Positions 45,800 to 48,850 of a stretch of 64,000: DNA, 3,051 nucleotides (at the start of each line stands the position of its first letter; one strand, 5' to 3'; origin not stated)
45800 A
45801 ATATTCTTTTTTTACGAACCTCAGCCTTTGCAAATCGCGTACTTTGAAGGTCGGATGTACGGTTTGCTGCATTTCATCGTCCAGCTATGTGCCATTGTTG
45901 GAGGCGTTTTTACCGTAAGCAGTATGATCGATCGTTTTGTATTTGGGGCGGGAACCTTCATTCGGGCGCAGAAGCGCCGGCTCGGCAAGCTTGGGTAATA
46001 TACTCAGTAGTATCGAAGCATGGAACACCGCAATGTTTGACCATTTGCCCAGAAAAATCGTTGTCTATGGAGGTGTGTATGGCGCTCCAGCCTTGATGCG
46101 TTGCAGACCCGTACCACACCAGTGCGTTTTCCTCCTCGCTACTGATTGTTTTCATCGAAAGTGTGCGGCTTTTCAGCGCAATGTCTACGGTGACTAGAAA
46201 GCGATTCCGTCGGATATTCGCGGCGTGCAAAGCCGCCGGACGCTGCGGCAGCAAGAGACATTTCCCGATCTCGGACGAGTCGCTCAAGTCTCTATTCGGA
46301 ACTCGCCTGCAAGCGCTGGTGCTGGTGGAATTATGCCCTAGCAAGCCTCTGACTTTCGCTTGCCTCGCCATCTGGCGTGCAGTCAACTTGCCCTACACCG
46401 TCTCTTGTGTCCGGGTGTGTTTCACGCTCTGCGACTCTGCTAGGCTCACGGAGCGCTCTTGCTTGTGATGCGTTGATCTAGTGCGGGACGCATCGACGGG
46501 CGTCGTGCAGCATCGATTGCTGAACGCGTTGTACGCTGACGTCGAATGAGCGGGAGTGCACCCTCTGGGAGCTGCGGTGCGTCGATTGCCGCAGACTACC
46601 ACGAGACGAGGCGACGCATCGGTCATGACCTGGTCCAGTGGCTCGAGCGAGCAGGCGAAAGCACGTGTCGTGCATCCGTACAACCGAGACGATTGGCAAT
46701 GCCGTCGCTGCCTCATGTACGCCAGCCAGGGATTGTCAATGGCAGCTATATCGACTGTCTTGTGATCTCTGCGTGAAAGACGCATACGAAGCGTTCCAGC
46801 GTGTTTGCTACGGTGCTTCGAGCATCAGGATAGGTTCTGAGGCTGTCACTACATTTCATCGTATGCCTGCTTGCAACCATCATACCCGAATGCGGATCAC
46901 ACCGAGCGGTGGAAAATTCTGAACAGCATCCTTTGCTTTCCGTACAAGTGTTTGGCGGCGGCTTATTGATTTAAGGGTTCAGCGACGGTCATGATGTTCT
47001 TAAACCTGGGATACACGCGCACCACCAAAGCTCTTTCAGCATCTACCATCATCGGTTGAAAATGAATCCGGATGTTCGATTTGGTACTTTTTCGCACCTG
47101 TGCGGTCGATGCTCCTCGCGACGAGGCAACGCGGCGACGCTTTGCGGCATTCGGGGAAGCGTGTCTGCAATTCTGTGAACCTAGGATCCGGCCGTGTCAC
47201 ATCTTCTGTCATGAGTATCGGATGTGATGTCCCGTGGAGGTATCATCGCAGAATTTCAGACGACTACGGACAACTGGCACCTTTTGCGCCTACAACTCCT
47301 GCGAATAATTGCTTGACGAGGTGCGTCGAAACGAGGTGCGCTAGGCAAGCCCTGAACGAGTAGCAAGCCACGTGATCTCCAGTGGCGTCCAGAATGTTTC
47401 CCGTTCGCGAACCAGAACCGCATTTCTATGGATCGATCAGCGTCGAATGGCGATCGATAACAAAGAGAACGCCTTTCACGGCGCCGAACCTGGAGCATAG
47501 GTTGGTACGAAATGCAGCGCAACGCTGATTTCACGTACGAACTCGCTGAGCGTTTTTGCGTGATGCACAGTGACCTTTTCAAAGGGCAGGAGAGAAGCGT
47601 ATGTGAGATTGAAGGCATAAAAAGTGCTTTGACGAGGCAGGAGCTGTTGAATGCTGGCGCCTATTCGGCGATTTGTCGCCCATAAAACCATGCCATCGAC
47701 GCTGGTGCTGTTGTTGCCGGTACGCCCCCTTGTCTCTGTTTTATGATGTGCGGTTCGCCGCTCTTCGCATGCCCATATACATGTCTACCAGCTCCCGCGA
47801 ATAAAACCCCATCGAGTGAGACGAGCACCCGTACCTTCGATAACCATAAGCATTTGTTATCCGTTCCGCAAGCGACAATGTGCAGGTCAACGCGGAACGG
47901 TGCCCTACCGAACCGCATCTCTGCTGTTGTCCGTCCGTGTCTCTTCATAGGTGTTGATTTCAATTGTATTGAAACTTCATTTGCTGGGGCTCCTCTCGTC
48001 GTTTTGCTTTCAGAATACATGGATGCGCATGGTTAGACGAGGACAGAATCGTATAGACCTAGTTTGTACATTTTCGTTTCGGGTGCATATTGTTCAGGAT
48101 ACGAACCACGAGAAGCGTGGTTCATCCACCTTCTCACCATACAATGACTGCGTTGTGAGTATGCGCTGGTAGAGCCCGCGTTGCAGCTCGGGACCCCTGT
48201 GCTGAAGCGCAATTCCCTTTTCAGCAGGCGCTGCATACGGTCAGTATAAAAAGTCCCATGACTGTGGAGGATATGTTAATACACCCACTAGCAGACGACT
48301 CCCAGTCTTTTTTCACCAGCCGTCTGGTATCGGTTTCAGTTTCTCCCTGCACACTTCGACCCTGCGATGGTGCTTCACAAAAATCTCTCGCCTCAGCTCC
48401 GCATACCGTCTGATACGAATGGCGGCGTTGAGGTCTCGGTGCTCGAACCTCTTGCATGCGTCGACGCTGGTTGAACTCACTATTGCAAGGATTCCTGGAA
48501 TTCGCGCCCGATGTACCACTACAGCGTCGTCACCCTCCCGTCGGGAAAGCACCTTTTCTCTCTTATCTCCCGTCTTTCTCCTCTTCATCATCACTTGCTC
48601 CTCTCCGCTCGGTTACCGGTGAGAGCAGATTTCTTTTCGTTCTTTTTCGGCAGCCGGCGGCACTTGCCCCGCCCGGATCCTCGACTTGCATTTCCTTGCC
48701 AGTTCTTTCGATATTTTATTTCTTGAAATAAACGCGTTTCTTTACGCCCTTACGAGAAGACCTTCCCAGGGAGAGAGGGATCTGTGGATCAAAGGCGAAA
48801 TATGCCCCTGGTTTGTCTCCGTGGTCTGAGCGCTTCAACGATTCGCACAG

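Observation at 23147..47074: Three same-orientation, ~98-99% identical copies of an unclassified ~0.9-1.1-kb element (R1), one abutting the ERGIC3 stop codon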

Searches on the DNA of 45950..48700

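Call 53: search_rna_families(source=window, start=45950, end=48700, threshold=evalue, max_evalue=1)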
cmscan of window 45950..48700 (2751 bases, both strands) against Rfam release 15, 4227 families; matches with E-value up to 1: 0.
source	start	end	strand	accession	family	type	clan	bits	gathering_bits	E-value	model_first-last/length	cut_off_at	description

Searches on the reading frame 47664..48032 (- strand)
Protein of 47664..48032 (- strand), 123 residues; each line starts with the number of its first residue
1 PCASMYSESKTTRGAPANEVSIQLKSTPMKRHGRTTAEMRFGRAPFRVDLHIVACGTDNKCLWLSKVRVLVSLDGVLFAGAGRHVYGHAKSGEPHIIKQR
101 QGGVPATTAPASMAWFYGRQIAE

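Call 59: search_protein_families(library=pfam, proteins=[window:47664-48032:-], max_evalue=1)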
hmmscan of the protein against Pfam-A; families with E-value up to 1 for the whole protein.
window:47664-48032:- (123 aa): 0 families

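Call 61: find_homologous_proteins(query=A2, max_evalue=10)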
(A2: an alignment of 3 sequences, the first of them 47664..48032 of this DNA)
Query A2 (3 sequences) (123 aa, profile of the alignment): 1 proteins with E <= 10 among 234 candidates.
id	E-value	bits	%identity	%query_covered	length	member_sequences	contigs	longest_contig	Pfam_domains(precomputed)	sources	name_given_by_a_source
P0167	4.7e-44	167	99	77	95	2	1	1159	-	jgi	-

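Call 66: search_protein_representatives(alignment_id=A2)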
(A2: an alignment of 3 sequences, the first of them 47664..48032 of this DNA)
Query: 3 sequences, 114 profile positions. Proteins with E-value up to 0.001 (for the whole library): 27; up to 1e-10: 2; up to 1e-30: 1. The best 27 are listed.
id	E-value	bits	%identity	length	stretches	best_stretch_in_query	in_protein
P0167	1.5e-44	166.8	-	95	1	15-109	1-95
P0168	2.5e-12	63.0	-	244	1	3-100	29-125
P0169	1.3e-09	54.2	-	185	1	4-105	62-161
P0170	9.9e-09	51.4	-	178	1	3-99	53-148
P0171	6.1e-08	48.9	-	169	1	2-87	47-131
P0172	8.2e-08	48.5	-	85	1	22-100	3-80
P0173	3.8e-07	46.3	-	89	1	43-109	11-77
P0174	7.0e-07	45.5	-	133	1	55-110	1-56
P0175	3.2e-06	43.3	-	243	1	2-110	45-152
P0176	4.3e-06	42.9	-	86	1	61-103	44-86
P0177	7.0e-06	42.2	-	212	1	40-109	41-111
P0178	9.3e-06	41.8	-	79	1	15-90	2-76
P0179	3.0e-05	40.2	-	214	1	6-103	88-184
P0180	1.0e-04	38.4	-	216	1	6-100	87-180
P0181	1.1e-04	38.4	-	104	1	15-110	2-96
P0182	1.1e-04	38.3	-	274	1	6-86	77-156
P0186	1.5e-04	37.9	-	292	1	6-90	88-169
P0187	2.8e-04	37.1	-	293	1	6-97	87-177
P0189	3.5e-04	36.7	-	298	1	5-95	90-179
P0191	6.8e-04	35.8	-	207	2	26-101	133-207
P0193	9.6e-04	35.3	-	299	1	6-97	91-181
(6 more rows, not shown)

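Call 71: search_protein_families(library=pfam, proteins=[P0193, P0189, P0187, P0186, P0168, P0182, P0175], max_evalue=0.01)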
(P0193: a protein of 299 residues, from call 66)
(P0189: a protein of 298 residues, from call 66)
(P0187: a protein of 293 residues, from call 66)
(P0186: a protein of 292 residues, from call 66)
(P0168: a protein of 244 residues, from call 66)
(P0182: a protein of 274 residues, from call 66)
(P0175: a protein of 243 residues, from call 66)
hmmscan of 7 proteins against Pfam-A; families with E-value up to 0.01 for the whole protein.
P0193 (299 aa): 3 families
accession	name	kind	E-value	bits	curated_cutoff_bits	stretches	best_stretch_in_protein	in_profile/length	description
PF13358.12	DDE_3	-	5.1e-23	82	28.6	1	142-274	4-141/146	DDE superfamily endonuclease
PF18024.7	HTH_50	-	0.0061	16.7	27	0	7-36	13-42/50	Helix-turn-helix domain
PF07453.19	NUMOD1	-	0.0073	17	22.8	0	14-36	13-35/37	NUMOD1 domain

P0189 (298 aa): 3 families
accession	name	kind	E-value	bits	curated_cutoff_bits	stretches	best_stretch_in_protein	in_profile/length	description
PF13358.12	DDE_3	-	1.6e-24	86.8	28.6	1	140-273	2-140/146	DDE superfamily endonuclease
PF13592.12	HTH_33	-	0.0018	18.3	25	1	79-129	10-59/60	Winged helix-turn helix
PF18024.7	HTH_50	-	0.0028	17.8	27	1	7-37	13-42/50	Helix-turn-helix domain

P0187 (293 aa): 2 families
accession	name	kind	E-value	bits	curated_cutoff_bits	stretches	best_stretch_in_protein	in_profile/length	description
PF13358.12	DDE_3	-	1.5e-26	93.5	28.6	1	136-269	2-140/146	DDE superfamily endonuclease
PF13592.12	HTH_33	-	0.0056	16.7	25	0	68-105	3-40/60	Winged helix-turn helix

P0186 (292 aa): 2 families
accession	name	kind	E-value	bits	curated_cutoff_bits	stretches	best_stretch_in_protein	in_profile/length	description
PF13358.12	DDE_3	-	1.2e-27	97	28.6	1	136-271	3-140/146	DDE superfamily endonuclease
PF01498.24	HTH_Tnp_Tc3_2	-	0.0044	17.7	31.5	0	61-108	4-50/72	Transposase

P0168 (244 aa): 3 families
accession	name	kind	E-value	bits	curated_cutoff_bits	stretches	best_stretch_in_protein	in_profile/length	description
PF13358.12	DDE_3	-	4.2e-24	85.5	28.6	1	81-215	2-141/146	DDE superfamily endonuclease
PF01498.24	HTH_Tnp_Tc3_2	-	0.00022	21.9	31.5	1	8-52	7-50/72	Transposase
PF13592.12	HTH_33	-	0.0097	15.9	25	0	17-52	7-42/60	Winged helix-turn helix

P0182 (274 aa): 5 families
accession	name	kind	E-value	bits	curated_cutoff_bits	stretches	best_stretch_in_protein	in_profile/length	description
PF13358.12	DDE_3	-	2.2e-09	37.7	28.6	1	126-222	2-99/146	DDE superfamily endonuclease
PF01498.24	HTH_Tnp_Tc3_2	-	2e-05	25.2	31.5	1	50-97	4-50/72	Transposase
PF13592.12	HTH_33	-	0.00059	19.8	25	1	58-97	3-42/60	Winged helix-turn helix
PF13565.12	HTH_32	-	0.0015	19.5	33.7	0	18-84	1-71/73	Homeodomain-like domain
PF13384.12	HTH_23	-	0.0098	16.1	24.6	0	6-24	21-39/50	Homeodomain-like domain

P0175 (243 aa): 0 families

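Call 72: list_cluster_members(proteins=[P0168, P0169, P0170, P0171, P0175, P0177, P0179, P0189, P0193, P0191])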
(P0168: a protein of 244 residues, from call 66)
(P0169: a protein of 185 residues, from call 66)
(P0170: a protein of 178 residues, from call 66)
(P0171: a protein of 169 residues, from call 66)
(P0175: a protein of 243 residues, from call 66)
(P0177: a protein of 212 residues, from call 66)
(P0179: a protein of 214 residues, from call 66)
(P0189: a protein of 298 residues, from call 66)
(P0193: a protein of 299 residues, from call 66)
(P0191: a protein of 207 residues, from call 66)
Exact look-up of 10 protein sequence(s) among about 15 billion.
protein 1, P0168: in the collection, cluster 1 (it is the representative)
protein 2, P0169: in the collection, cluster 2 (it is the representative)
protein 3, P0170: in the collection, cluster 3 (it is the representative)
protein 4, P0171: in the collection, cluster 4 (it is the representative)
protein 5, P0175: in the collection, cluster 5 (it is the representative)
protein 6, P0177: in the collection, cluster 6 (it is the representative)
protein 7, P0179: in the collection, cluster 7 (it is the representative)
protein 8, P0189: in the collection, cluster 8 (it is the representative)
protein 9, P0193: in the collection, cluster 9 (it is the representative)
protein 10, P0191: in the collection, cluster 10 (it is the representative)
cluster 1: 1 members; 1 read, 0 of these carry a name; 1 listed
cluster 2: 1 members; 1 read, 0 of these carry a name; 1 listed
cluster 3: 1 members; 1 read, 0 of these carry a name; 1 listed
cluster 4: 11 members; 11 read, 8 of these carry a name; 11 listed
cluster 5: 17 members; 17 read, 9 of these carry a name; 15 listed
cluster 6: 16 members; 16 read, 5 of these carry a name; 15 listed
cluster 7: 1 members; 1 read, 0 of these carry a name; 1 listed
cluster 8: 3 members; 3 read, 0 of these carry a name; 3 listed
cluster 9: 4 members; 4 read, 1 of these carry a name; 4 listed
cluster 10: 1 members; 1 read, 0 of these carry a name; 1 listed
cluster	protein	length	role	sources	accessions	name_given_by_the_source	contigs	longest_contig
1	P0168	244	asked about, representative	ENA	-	-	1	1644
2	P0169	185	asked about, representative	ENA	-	-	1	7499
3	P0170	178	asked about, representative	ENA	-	-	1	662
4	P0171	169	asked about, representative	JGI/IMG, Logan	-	hypothetical protein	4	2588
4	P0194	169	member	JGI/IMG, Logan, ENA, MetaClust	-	hypothetical protein | \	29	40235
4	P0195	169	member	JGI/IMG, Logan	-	hypothetical protein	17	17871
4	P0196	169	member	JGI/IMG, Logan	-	hypothetical protein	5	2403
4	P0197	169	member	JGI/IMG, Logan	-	hypothetical protein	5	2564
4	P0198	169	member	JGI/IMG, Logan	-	hypothetical protein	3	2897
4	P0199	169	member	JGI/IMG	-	hypothetical protein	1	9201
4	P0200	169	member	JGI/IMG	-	hypothetical protein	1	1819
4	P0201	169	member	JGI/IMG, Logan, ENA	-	-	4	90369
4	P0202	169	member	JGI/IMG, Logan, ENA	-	-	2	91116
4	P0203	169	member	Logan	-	-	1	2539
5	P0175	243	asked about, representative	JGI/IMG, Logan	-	-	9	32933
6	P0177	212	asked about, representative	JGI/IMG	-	-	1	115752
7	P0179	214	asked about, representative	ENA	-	-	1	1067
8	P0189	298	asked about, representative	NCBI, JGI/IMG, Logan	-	-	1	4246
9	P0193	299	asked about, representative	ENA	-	-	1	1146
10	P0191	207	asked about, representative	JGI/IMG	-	-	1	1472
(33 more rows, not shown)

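Call 73: find_encoding_contigs(protein=P0175, flank=5000, max_places=3)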
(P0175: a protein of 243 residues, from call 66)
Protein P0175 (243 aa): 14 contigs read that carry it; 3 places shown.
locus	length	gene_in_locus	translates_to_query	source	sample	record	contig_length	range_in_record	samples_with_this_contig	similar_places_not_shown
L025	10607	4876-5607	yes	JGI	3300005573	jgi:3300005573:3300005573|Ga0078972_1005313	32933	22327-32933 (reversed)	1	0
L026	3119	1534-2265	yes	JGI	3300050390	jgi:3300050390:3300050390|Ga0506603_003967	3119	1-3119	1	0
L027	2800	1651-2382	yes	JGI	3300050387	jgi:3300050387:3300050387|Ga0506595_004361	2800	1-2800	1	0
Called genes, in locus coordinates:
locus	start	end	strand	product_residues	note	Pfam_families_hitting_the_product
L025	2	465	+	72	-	?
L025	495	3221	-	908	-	-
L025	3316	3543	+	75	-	-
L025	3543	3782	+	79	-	-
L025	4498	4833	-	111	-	-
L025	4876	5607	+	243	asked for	-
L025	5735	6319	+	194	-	-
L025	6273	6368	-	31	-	-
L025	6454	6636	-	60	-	-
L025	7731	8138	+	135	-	-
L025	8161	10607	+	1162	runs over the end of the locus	PF23381:Beta-prop_IFT122_1st (faint), PF12341:Mcl1_mid, PF20946:Ctf4_C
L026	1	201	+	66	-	?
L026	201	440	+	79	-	-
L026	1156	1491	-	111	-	-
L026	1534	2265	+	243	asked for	-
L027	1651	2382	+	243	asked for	-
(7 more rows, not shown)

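Call 74: find_encoding_contigs(protein=P0194, flank=5000, max_places=2)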
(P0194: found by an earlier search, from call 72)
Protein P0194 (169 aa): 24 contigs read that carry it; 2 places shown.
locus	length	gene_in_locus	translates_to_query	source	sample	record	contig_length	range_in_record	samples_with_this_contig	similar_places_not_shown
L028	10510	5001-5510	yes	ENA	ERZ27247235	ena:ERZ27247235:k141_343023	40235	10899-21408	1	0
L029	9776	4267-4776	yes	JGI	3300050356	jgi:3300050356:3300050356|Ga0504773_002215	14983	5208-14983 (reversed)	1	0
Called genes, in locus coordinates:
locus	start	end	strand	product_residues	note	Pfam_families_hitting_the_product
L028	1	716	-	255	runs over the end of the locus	-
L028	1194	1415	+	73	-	-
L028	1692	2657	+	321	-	PF07572:BCNT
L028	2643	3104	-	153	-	-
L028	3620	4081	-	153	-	-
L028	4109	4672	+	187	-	PF01248:Ribosomal_L7Ae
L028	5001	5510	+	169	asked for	-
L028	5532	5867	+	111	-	-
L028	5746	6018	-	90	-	-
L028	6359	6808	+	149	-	-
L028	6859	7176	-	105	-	-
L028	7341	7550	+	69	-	-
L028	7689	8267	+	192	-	-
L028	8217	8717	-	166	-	-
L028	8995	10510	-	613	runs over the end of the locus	PF01266:DAO (faint), PF01494:FAD_binding_3 (weak)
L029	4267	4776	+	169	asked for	-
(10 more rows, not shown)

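Call 75: find_encoding_contigs(protein=P0177, flank=5000, max_places=2)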
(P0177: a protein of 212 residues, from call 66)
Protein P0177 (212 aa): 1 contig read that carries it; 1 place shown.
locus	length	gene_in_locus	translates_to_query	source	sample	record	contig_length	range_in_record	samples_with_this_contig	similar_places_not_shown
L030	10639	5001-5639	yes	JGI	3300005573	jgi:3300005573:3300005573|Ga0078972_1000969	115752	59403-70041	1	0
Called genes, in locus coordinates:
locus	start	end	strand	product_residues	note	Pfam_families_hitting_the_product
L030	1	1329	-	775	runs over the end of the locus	PF00686:CBM_20 (weak)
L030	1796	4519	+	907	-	PF24817:WD40_WDHD1_1st (faint), PF25174:Beta-prop_THOC3, PF21289:EDC4_C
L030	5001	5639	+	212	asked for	-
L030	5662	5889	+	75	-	-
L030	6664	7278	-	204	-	-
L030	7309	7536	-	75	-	-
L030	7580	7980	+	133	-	-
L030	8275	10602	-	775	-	PF04810:zf-Sec23_Sec24, PF04811:Sec23_trunk, PF08033:Sec23_BS, PF04815:Sec23_helical, PF00626:Gelsolin (weak)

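Call 90: search_protein_families(library=pfam, proteins=[L030:5640-6056:+, L030:6516-6965:-, L030:6667-7278:-, L030:6710-6994:+, L030:7024-7302:+, L028:6359-6805:+, L028:7022-7444:+, L028:7566-8264:+, L028:6862-7212:-, L025:5735-6316:+], max_evalue=1)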
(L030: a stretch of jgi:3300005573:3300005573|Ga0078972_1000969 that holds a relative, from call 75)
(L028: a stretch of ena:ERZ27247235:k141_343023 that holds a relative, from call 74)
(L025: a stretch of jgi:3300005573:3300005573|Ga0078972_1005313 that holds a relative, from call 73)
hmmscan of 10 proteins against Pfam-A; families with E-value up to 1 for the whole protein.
L030:5640-6056:+ (139 aa): 1 family
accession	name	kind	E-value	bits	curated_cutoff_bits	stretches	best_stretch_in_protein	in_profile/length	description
PF25355.1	DUF7882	-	0.18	12.2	27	1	41-80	33-72/97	Domain of unknown function (DUF7882)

L030:6516-6965:- (149 aa): 1 family
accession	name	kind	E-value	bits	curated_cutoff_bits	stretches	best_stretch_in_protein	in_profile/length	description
PF19190.6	BACON_2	-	0.15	12.4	25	1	64-103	32-71/94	Viral BACON domain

L030:6667-7278:- (204 aa): 0 families

L030:6710-6994:+ (95 aa): 0 families

L030:7024-7302:+ (93 aa): 0 families

L028:6359-6805:+ (149 aa): 0 families

L028:7022-7444:+ (141 aa): 0 families

L028:7566-8264:+ (233 aa): 0 families

L028:6862-7212:- (117 aa): 1 family
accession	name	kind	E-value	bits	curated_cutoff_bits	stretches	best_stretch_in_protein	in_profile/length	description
PF13158.11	DUF3993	-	0.035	14.8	22.4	1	11-60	12-61/118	Protein of unknown function (DUF3993)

L025:5735-6316:+ (194 aa): 0 families
